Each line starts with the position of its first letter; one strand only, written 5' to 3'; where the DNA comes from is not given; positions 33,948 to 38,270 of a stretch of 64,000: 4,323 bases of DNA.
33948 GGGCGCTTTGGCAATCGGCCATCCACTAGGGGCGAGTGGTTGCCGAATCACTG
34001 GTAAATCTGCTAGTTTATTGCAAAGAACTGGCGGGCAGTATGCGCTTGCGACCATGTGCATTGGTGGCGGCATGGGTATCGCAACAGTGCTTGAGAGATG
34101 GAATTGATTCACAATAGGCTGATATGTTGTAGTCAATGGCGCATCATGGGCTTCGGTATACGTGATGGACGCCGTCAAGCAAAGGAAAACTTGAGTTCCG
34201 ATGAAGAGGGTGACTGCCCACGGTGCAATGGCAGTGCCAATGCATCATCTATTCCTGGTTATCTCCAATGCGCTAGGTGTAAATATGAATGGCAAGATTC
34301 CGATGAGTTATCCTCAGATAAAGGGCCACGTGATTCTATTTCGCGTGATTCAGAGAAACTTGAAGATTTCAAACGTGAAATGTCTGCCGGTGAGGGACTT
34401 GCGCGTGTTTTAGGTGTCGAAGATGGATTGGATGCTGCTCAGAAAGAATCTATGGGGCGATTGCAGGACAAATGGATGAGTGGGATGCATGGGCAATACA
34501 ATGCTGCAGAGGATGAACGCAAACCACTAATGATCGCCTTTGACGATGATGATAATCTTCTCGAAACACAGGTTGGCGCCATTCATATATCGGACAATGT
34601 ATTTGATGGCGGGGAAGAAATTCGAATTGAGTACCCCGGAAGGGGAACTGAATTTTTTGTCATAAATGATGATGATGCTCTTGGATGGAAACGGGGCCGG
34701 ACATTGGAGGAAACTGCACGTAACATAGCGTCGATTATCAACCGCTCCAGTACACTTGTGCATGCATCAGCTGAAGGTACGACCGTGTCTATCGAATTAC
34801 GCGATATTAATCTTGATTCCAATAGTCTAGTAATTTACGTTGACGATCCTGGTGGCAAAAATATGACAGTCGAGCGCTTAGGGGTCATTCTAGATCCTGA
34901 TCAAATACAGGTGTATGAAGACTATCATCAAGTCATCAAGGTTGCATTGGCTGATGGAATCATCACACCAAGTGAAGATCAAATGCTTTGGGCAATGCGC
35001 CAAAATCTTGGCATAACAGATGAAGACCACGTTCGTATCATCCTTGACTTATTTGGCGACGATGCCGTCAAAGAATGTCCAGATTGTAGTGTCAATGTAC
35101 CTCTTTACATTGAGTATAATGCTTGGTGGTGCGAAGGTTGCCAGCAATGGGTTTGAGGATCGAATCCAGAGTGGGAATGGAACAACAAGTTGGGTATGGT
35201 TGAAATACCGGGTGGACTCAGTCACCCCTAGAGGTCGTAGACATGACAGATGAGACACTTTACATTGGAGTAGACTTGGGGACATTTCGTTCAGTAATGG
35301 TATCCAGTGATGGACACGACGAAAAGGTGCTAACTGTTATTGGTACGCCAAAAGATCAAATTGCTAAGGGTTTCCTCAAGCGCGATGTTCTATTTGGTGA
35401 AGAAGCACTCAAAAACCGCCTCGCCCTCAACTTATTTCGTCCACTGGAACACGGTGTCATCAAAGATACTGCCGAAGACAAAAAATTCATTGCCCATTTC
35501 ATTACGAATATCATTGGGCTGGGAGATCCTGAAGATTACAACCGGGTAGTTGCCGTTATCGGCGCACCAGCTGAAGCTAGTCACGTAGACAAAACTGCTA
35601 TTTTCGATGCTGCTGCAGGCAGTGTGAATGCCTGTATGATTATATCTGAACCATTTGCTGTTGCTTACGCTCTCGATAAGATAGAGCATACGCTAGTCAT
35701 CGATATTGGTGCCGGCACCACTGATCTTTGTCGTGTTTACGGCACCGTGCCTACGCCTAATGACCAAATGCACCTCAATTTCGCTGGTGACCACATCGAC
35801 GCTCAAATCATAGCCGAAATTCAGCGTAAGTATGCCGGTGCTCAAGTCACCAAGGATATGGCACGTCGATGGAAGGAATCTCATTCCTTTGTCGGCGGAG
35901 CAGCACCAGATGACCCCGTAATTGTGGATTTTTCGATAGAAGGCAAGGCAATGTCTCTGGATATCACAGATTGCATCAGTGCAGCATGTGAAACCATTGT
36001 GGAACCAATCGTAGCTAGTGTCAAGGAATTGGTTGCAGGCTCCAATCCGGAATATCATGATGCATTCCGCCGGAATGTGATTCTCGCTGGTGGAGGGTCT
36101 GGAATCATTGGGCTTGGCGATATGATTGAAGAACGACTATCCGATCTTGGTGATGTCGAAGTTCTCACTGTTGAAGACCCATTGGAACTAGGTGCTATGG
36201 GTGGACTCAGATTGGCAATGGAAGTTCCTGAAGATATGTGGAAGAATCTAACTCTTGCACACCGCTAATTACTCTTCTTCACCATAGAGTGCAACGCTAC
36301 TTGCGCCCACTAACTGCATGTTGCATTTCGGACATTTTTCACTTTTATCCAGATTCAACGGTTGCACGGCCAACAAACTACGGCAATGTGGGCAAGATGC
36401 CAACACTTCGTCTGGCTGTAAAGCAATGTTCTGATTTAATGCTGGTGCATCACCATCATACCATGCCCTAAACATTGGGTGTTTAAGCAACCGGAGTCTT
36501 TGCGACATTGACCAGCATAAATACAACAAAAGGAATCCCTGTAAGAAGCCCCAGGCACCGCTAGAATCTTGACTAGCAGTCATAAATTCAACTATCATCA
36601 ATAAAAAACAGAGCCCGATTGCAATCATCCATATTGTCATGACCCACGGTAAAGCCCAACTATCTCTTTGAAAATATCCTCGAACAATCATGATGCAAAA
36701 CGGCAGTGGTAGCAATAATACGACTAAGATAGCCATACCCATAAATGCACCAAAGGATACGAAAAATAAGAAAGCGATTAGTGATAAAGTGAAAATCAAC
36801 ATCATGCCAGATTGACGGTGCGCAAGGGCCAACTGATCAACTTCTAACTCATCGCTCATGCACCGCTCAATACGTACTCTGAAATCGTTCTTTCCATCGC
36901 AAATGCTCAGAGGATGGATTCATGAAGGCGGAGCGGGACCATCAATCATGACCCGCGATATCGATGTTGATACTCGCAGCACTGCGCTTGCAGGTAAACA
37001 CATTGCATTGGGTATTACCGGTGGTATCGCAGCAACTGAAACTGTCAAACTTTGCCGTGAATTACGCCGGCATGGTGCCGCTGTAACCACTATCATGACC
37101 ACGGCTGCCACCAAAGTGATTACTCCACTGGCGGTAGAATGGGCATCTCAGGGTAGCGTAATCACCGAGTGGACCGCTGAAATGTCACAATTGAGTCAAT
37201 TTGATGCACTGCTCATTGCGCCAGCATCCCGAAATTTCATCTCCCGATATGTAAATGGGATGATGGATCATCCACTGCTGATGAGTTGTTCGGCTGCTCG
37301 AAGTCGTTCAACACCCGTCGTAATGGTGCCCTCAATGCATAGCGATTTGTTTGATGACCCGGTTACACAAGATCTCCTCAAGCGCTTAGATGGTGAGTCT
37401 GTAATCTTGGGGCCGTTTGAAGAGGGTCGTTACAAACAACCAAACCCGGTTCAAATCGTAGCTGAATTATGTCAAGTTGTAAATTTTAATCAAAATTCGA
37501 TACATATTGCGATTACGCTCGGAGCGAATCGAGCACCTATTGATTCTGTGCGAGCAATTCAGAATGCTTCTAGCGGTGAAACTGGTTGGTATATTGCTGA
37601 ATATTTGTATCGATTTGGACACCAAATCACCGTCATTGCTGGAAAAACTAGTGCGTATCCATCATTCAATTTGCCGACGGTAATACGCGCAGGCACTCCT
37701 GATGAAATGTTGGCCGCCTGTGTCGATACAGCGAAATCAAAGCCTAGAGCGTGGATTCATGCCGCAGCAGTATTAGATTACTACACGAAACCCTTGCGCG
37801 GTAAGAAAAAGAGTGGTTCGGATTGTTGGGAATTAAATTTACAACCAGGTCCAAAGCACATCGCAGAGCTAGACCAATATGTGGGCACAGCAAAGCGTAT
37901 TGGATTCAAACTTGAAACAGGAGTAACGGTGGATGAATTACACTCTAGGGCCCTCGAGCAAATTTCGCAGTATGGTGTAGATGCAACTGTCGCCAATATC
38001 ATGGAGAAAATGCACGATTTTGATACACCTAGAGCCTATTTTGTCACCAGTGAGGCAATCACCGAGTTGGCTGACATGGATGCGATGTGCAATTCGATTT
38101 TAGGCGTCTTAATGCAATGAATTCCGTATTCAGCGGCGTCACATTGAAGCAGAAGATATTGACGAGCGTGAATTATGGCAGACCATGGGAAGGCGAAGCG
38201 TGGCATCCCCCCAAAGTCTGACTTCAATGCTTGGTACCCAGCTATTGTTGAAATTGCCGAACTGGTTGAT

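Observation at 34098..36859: Candidate three-gene cytoskeletal module: double-zinc-ribbon acidic protein, MamK-like actin, zinc-ribbon membrane protein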

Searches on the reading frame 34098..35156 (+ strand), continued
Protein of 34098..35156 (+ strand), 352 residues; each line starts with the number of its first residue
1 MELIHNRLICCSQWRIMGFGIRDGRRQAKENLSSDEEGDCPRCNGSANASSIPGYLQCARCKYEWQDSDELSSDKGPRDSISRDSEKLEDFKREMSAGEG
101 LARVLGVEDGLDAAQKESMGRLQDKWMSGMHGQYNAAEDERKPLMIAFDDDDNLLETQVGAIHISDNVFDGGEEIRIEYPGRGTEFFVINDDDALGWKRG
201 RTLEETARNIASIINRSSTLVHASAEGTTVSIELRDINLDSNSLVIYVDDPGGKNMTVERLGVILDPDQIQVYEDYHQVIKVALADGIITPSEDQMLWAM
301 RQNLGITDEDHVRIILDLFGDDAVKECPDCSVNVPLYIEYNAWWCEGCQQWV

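Call 68: find_encoding_contigs(protein=P0277, flank=5000, max_places=4)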
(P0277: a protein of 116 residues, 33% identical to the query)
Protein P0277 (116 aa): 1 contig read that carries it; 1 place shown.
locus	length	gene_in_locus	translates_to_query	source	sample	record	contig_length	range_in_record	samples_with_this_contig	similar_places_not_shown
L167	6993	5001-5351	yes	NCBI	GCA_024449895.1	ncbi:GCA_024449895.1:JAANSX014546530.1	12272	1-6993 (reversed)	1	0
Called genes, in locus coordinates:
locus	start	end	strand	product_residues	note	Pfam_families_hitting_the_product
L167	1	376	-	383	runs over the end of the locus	PF01656:CbiA, PF02374:ArsA_ATPase, PF10609:ParA (faint), PF13614:AAA_31, PF17886:ArsA_HSP20 (weak)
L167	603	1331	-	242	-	PF00072:Response_reg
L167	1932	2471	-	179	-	PF10469:AKAP7_NLS, PF02834:LigT_PEase, PF13563:2_5_RNA_ligase2, PF02834:LigT_PEase (weak)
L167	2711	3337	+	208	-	PF01966:HD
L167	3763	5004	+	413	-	PF00924:MS_channel_2nd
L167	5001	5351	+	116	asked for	-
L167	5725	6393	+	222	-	-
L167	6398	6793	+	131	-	PF01894:YjbQ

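Call 69: find_encoding_contigs(protein=P0264, flank=5000, max_places=4)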
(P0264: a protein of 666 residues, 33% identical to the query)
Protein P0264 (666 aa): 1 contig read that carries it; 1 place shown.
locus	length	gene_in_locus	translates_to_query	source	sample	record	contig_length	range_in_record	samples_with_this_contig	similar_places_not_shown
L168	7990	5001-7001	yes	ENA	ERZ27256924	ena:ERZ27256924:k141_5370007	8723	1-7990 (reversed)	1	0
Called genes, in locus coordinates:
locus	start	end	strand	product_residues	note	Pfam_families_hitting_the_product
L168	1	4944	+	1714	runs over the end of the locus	PF13517:FG-GAP_3 (faint), PF01839:FG-GAP, PF07691:PA14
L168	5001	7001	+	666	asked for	PF00069:Pkinase, PF07714:PK_Tyr_Ser-Thr, PF03735:ENT (weak)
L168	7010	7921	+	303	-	PF00149:Metallophos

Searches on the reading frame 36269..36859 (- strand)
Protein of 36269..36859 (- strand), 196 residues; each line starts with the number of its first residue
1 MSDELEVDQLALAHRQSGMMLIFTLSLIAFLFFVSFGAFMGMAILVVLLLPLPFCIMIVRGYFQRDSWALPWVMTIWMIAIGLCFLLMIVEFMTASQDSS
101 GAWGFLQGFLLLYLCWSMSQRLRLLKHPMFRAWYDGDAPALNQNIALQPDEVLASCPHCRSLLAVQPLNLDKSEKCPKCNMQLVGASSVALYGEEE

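Call 3: search_protein_families(library=pfam, proteins=[window:36269-36859:-], max_evalue=0.1)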
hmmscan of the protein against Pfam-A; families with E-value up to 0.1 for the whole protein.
window:36269-36859:- (196 aa): 6 families
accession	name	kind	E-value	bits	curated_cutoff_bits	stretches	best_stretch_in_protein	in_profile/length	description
PF19335.5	HMBD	-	0.002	18.5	23.6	1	171-184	13-26/28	Heavy metal binding domain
PF14369.11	Zn_ribbon_19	-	0.013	16.1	30.8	0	143-161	10-29/35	zinc-ribbon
PF10912.14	Glam1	-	0.026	15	22.3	1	23-107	12-94/146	Glia associated membrane protein glam-1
PF01396.24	Zn_ribbon_Top1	-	0.034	14.4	32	0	174-184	2-12/39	Topoisomerase DNA binding C4 zinc finger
PF23548.1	Zn_ribbon_FGT1_2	-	0.07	13.2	27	0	156-184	5-31/35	FORGETTER1 second zinc ribbon domain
PF01155.25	HypA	-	0.092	13.2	28.9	0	134-182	52-95/112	Hydrogenase/urease nickel incorporation, metallochaperone, hypA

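Call 4: search_protein_families(library=ncbifam, proteins=[window:36269-36859:-], max_evalue=0.1)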
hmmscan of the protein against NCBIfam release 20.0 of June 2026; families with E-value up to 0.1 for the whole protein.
window:36269-36859:- (196 aa): 0 families

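Call 10: find_homologous_proteins(query=window:36269-36859:-)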
Query window:36269-36859:- (196 aa): 76 proteins with E <= 0.001 among 522 candidates.
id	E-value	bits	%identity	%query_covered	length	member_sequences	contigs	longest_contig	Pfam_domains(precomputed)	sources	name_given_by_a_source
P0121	1.5e-125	434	99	100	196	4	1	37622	-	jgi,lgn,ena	-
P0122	1.6e-96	340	74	100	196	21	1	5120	-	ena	-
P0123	6.3e-94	331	72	100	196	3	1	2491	-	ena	-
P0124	7.8e-94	331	74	100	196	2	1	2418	-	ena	-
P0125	2.8e-93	329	70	100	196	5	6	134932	-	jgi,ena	-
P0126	3.5e-91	322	68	100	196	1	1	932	-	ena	-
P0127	1.0e-90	321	69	100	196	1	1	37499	-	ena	-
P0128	3.6e-90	319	70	100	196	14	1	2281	-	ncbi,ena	-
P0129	3.9e-90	319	67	100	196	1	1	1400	-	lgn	-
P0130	5.5e-90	318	69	100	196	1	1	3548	-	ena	-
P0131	8.8e-90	317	69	100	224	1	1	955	-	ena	-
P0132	1.6e-89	317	71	98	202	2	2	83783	-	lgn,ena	-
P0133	1.8e-89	317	71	100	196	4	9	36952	-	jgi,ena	jgi:O-antigen/teichoic acid export membrane protein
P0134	3.2e-89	316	69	100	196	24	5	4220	-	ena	-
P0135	4.9e-89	315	68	100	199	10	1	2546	-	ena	-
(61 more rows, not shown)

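Call 52: predict_structure(alignment_id=A3)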
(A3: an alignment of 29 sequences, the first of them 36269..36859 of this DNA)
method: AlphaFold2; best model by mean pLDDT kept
length: 196 residues; sequences in the alignment: 29
mean_pLDDT: 78.9   pTM: 0.57
mean pLDDT of the five models: 78.9, 75.4, 75.3, 74.1, 69.8
residues with pLDDT >= 90: 24; 70-90: 140; 50-70: 23; < 50: 9
segments of 3 or more residues with pLDDT < 50: 139-145
pLDDT, mean of each block of 10 residues (from residue 1): 63 86 85 77 81 88 86 90 91 84 88 92 84 67 52 75 74 78 71 57
secondary structure, 60 per line:
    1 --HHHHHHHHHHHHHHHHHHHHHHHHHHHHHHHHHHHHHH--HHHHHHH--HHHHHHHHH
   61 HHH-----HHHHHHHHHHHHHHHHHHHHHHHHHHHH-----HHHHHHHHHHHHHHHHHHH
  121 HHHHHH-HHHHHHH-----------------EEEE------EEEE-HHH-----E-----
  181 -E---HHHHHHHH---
elements in order: H3-40 H43-49 H52-63 H69-96 H102-126 H128-134 E152-155 E162-165 H186-193
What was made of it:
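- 36269..36859 (-): Gene C: 4-TM membrane protein with a cytoplasmic zinc ribbon and a conserved EEE C-terminus. It neighbours the actin but is probably not part of the actin unit, and is paired with CoaBC. AF2 model with four TM helices plus ribbon (call 52).
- Checked: The AF2 model of C shows four TM helices followed by a ribbon (pLDDT 78.9; call 52).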

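Call 59: fold_search(model_id=the predicted structure, library=pdb)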
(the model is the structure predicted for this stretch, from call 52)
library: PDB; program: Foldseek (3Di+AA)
matches with E <= 10: 52; with E <= 0.001: 0
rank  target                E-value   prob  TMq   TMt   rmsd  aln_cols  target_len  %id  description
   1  8auw_D                1.3e+00  0.15  0.23  0.27  20.4       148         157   14  Cryo-EM structure of human BIRC6 in complex with SMAC. (released 2023-02-15)
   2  4tx5_B                1.3e+00  0.14  0.22  0.24  23.4       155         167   14  Crystal structure of Smac-DIABLO (in space group P65) (released 2015-07-15)
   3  6z0c_A                1.3e+00  0.13  0.20  0.20  20.4       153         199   14  Structure of in silico modelled artificial Maquette-3 protein (released 2021-03-17)
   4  6ux2_A                1.3e+00  0.08  0.16  0.08  23.9       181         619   15  Crystal structure of ZIKV RdRp in complex with STAT2 (released 2020-07-08)
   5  6jx6_C                1.5e+00  0.14  0.23  0.26  19.5       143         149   13  Tetrameric form of Smac (released 2019-12-04)
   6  3p2a_A                1.8e+00  0.90  0.16  0.21   1.6        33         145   21  Crystal Structure of Thioredoxin 2 from Yersinia pestis (released 2010-10-13)
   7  6jx6_A                1.9e+00  0.12  0.23  0.26  21.1       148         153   14  Tetrameric form of Smac (released 2019-12-04)
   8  4tx5_A                2.3e+00  0.11  0.23  0.26  22.0       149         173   15  Crystal structure of Smac-DIABLO (in space group P65) (released 2015-07-15)
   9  6z0c_C                2.4e+00  0.09  0.20  0.20  20.3       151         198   14  Structure of in silico modelled artificial Maquette-3 protein (released 2021-03-17)
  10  3p2a_B                2.7e+00  0.60  0.16  0.21   6.8        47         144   17  Crystal Structure of Thioredoxin 2 from Yersinia pestis (released 2010-10-13)
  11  1few                  3.5e+00  0.05  0.17  0.19  22.9       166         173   16  CRYSTAL STRUCTURE OF SMAC/DIABLO (released 2000-09-13)
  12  6z0c_B                3.7e+00  0.15  0.31  0.31   9.8       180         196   12  Structure of in silico modelled artificial Maquette-3 protein (released 2021-03-17)
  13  8fih_B                4.1e+00  0.15  0.25  0.42  12.2       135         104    5  Multi-state design of two-state switchable hinge proteins (released 2023-08-16)
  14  6rag_B                4.1e+00  0.10  0.27  0.10  21.0       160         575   11  Heterodimeric ABC exporter TmrAB in inward-facing wide conformation under turnover conditions (released 2019-07-31)
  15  7uc6                  4.1e+00  0.06  0.20  0.09  24.9       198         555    8  Stat5a Core in complex with Compound 12 (released 2023-02-15)
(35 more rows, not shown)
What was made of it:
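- Tried and rejected: Foldseek of C gave nothing beyond a generic ribbon (call 59).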

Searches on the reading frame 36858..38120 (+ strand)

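Call 3: search_protein_families(library=pfam, proteins=[window:36858-38120:+], max_evalue=0.1)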
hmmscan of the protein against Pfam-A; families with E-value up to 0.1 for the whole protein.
window:36858-38120:+ (420 aa): 2 families
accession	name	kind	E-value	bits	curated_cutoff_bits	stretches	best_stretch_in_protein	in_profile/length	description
PF04127.22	DFP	-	4.1e-32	111.9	22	1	215-389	4-177/186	DNA/pantothenate metabolism flavoprotein C-terminal domain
PF02441.25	Flavoprotein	-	2.8e-21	76.2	22.7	1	47-203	1-157/162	Flavoprotein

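Call 4: search_protein_families(library=ncbifam, proteins=[window:36858-38120:+], max_evalue=0.1)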
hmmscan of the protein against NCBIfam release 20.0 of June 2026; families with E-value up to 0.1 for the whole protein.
window:36858-38120:+ (420 aa): 11 families
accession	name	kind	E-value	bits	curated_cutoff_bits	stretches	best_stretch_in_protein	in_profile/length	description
TIGR00521.1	coaBC_dfp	equivalog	6.6e-65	219.7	219.7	1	44-407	1-378/392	bifunctional phosphopantothenoylcysteine decarboxylase/phosphopantothenate--cysteine ligase CoaBC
NF005231.0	PRK06732.1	equivalog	1.8e-19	70.5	265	2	216-313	2-99/229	phosphopantothenate--cysteine ligase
TIGR02113.1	coaC_strep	equivalog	2.7e-18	66.4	261.4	1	47-178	1-139/177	phosphopantothenoylcysteine decarboxylase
TIGR02114.1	coaB_strep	equivalog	4.6e-16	59.3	217.2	2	216-312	2-98/228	phosphopantothenate--cysteine ligase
NF006161.0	PRK08305.1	equivalog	1.4e-09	37.9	156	1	43-160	2-130/196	dipicolinate synthase subunit B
TIGR02852.1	spore_dpaB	equivalog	2e-06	27.3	229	1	47-191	1-154/187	dipicolinate synthase subunit B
NF007199.0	PRK09620.1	equivalog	8.6e-05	22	248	1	326-391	127-192/229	hypothetical protein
TIGR02699.1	archaeo_AfpA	hypoth_equivalog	0.0013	18.3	192.45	1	107-160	71-124/174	archaeoflavoprotein AfpA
TIGR02700.1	flavo_MJ0208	hypoth_equivalog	0.0044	16.3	251.35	1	111-159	82-130/234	dihydromethanopterin reductase (acceptor)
TIGR00421.1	ubiX_pad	subfamily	0.05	13.3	108.9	0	49-158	2-119/181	UbiX family flavin prenyltransferase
NF033753.1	RiPP_decarbCypD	equivalog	0.054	12.8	215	0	44-147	5-118/182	CypD family RiPP peptide-cysteine decarboxylase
